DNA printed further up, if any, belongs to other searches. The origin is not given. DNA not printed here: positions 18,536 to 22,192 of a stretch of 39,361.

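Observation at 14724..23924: Five-gene exopolysaccharide synthesis, modification and export locus with a layout unlike pga, pel, bcs, alg or ica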

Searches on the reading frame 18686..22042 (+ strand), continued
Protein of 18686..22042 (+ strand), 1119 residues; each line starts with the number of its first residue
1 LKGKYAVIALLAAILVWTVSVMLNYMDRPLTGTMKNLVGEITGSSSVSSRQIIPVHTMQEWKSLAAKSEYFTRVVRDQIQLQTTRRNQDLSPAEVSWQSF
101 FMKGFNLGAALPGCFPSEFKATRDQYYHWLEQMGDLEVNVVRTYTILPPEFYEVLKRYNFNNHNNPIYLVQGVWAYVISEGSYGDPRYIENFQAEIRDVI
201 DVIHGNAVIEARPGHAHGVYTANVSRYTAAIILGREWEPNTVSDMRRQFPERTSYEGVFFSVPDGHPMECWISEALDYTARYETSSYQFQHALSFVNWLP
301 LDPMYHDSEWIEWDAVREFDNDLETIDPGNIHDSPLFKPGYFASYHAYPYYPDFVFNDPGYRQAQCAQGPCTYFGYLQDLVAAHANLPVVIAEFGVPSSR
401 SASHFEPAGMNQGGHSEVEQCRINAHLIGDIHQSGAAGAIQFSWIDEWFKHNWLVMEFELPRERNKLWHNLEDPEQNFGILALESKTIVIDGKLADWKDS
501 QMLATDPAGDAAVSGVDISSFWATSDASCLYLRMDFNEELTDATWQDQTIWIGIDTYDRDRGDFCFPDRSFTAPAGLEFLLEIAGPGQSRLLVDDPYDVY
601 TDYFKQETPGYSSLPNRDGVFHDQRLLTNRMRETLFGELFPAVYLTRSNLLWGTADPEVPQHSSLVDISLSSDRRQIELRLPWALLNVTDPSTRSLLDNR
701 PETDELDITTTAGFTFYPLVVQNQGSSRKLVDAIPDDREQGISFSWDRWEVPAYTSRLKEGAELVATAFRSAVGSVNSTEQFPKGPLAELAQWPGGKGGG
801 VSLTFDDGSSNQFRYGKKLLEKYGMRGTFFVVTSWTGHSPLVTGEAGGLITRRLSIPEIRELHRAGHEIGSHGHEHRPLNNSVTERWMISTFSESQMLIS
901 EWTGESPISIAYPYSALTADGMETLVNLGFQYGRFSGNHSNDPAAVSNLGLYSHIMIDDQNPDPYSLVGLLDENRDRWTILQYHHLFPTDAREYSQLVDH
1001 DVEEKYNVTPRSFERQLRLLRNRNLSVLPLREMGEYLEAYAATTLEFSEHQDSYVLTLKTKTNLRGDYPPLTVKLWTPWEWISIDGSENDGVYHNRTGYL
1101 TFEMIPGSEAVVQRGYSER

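Call 49: fold_search(model_id=the predicted structure, library=pdb)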
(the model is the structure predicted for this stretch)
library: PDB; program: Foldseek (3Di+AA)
matches with E <= 10: 1338; with E <= 0.001: 185
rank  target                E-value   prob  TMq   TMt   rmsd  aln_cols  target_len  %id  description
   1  9g4n_B                1.5e-13  1.00  0.22  0.45  23.8       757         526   10  Glycoside Hydrolase Family 157 from Labilibaculum antarcticum (LaGH157) E224A mutant in complex with Laminaritriose an (released 2025-05-21)
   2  9fz9_A                2.4e-13  1.00  0.22  0.45  24.9       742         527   10  Glycoside Hydrolase Family 157 from Labilibaculum antarcticum, wild type SeMet derivative (LaGH157) (released 2025-07-16)
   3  9g5g_A                2.8e-13  1.00  0.22  0.45  25.4       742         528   11  Glycoside Hydrolase Family 157 from Labilibaculum antarcticum (LaGH157) in complex with Laminaribiose (released 2025-05-21)
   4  9g4n_C                3.7e-13  1.00  0.22  0.44  23.6       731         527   10  Glycoside Hydrolase Family 157 from Labilibaculum antarcticum (LaGH157) E224A mutant in complex with Laminaritriose an (released 2025-05-21)
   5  9fz9_C                6.1e-13  1.00  0.22  0.45  24.8       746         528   10  Glycoside Hydrolase Family 157 from Labilibaculum antarcticum, wild type SeMet derivative (LaGH157) (released 2025-07-16)
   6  9g4n_A                1.2e-12  1.00  0.23  0.45  25.1       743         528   10  Glycoside Hydrolase Family 157 from Labilibaculum antarcticum (LaGH157) E224A mutant in complex with Laminaritriose an (released 2025-05-21)
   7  4u10_B                3.0e-08  1.00  0.12  0.49   3.7       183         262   18  Probing the structure and mechanism of de-N-acetylase from aggregatibacter actinomycetemcomitans (released 2015-01-14)
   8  7ax7                  3.6e-08  1.00  0.14  0.70   6.6       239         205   18  Crystal structure of the Xyl-CE4 domain of a multidomain xylanase from the hindgut metagenome of Trinervitermes trinervo (released 2020-11-18)
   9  6hm9                  3.6e-08  1.00  0.14  0.52  24.8       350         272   10  Crystal structure of a BA3943 mutant,a CE4 family pseudoenzyme with restored enzymatic activity. (released 2019-10-09)
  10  6hpa                  6.2e-08  1.00  0.14  0.53  24.8       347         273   10  Crystal structure of a BA3943 mutant,a CE4 family pseudoenzyme (released 2019-10-09)
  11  5lfz                  6.6e-08  1.00  0.14  0.68   4.4       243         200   15  T48 deacetylase (released 2017-08-02)
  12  3rxz_C                1.0e-07  1.00  0.16  0.57  11.4       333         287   19  Crystal structure of putative polysaccharide deacetylase from Mycobacterium smegmatis (released 2011-06-22)
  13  7fbw                  1.1e-07  1.00  0.14  0.75   4.2       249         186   17  Acetylxylan esterase from Caldanaerobacter subterraneus subsp. tengcongensis (released 2021-10-27)
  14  7bkf                  1.6e-07  1.00  0.14  0.51   4.7       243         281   12  Crystal structure of WT BA3943, a CE4 family pseudoenzyme from Bacillus Anthracis (released 2021-05-19)
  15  5lgc_A                1.9e-07  1.00  0.13  0.65   5.5       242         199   15  T48 deacetylase with substrate (released 2017-08-02)
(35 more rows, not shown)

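Call 82: search_solved_structures(query=A2, max_evalue=1)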
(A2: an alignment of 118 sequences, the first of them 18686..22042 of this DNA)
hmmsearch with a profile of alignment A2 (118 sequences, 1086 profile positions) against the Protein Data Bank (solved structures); distinct sequences matched with E-value up to 1: 36.
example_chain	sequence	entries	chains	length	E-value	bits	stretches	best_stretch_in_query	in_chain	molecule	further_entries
6dq3_A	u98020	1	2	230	1.8e-13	52.5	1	768-932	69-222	Polysaccharide deacetylase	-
4u10_A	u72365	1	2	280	4.8e-09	37.8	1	768-845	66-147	Poly-beta-1,6-N-acetyl-D-glucosamine N-deacetylase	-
7ax7_A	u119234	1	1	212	1.8e-08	35.9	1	769-912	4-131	Endo-1,4-beta-xylanase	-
7bly_A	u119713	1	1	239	1.4e-07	32.9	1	768-911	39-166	Aspergillus niger contig An12c0130, genomic contig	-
6hm9_A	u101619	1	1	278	1.2e-06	29.9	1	722-898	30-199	Putative polysaccharide deacetylase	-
7y51_A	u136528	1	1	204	4.7e-06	27.9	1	770-900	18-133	Predicted xylanase/chitin deacetylase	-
7fbw_A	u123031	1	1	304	1.3e-05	26.4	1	770-899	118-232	Predicted xylanase/chitin deacetylase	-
2c71_A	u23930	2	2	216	1.6e-05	26.1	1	770-894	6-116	GLYCOSIDE HYDROLASE, FAMILY 11:CLOSTRIDIUM CELLULOSOME ENZYME, DOCKERIN TYPE I:POLYSACCHAR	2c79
6hpa_A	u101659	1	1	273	2.2e-05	25.7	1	722-897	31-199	Putative polysaccharide deacetylase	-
2y8u_A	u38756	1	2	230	3.7e-05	24.9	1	768-914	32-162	CHITIN DEACETYLASE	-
5bu6_A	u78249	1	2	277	4.5e-05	24.7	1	771-846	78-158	BpsB (PgaB), Poly-beta-1,6-N-acetyl-D-glucosamine N-deacetylase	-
7bkf_A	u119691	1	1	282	8.5e-05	23.7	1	769-898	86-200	Putative polysaccharide deacetylase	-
6go1_A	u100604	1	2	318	0.00019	22.6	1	771-909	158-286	Polysaccharide deacetylase-like protein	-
5jmu_A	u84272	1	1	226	0.00036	21.7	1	769-883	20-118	Peptidoglycan N-acetylglucosamine deacetylase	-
1ny1_A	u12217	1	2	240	0.00039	21.6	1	764-899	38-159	Probable polysaccharide deacetylase pdaA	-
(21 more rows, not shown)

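Call 87: find_encoding_contigs(protein=P0003, flank=9000, max_places=1)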
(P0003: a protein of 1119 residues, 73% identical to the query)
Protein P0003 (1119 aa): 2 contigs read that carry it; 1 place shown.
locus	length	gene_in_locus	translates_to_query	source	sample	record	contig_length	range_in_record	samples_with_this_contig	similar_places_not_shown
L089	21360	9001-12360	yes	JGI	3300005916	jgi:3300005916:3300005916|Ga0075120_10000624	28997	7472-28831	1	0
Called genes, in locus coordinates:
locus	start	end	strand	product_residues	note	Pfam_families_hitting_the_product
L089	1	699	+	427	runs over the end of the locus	PF13372:Alginate_exp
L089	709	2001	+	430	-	PF13372:Alginate_exp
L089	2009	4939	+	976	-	PF08757:CotH, PF00295:Glyco_hydro_28 (weak), PF13229:Beta_helix, PF18962:Por_Secre_tail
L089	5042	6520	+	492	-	PF00535:Glycos_transf_2, PF13641:Glyco_tranf_2_3, PF03142:Chitin_synth_2, PF13632:Glyco_trans_2_3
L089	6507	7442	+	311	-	PF17957:Big_7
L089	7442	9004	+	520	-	PF07719:TPR_2 (faint), PF13424:TPR_12 (faint), PF13432:TPR_16 (faint), PF13428:TPR_14 (faint), PF14559:TPR_19 (faint), PF00515:TPR_1 (faint), PF13174:TPR_6 (faint), PF23914:TPR_CcmH_CycH, +3 more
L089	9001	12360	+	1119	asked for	PF01522:Polysacc_deac_1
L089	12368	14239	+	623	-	-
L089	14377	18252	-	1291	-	PF18962:Por_Secre_tail, PF13860:FlgD_ig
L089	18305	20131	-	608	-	PF18962:Por_Secre_tail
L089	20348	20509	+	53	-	-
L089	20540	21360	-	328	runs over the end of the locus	?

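Call 88: find_encoding_contigs(protein=P0009, flank=9000, max_places=1)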
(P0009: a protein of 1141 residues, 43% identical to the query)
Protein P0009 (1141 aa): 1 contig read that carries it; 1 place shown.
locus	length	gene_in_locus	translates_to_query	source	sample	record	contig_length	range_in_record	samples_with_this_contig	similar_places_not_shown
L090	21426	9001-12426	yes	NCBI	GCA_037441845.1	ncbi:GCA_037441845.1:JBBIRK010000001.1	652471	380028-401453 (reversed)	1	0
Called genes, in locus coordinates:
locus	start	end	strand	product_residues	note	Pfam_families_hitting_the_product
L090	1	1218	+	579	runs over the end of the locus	PF00512:HisKA, PF02518:HATPase_c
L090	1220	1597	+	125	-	PF00072:Response_reg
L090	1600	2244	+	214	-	-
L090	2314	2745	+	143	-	PF00072:Response_reg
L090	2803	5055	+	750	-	PF00916:Sulfate_transp, PF01740:STAS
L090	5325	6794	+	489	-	PF00535:Glycos_transf_2, PF13641:Glyco_tranf_2_3, PF03142:Chitin_synth_2, PF13632:Glyco_trans_2_3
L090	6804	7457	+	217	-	PF17957:Big_7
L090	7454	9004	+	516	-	PF07719:TPR_2 (faint), PF13181:TPR_8 (faint), PF13428:TPR_14 (faint), PF13432:TPR_16 (weak), PF00515:TPR_1 (faint), PF13176:TPR_7 (faint), PF13424:TPR_12 (weak), PF14559:TPR_19 (weak), +4 more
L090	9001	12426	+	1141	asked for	PF01522:Polysacc_deac_1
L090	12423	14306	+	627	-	-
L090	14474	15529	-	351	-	PF00154:RecA_N, PF06745:ATPase (weak), PF08423:Rad51, PF27531:MT3502_N (weak), PF21096:RecA_C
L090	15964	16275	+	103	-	PF24517:CBM96 (faint)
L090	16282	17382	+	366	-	PF17210:SdrD_B, PF13620:CarboxypepD_reg (faint), PF22904:NOMO1-like_2nd (weak)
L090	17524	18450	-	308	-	PF00583:Acetyltransf_1, PF13673:Acetyltransf_10 (weak), PF13508:Acetyltransf_7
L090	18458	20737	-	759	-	PF25881:HH_YBHG, PF25954:Beta-barrel_RND_2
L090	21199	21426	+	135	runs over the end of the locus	PF05168:HEPN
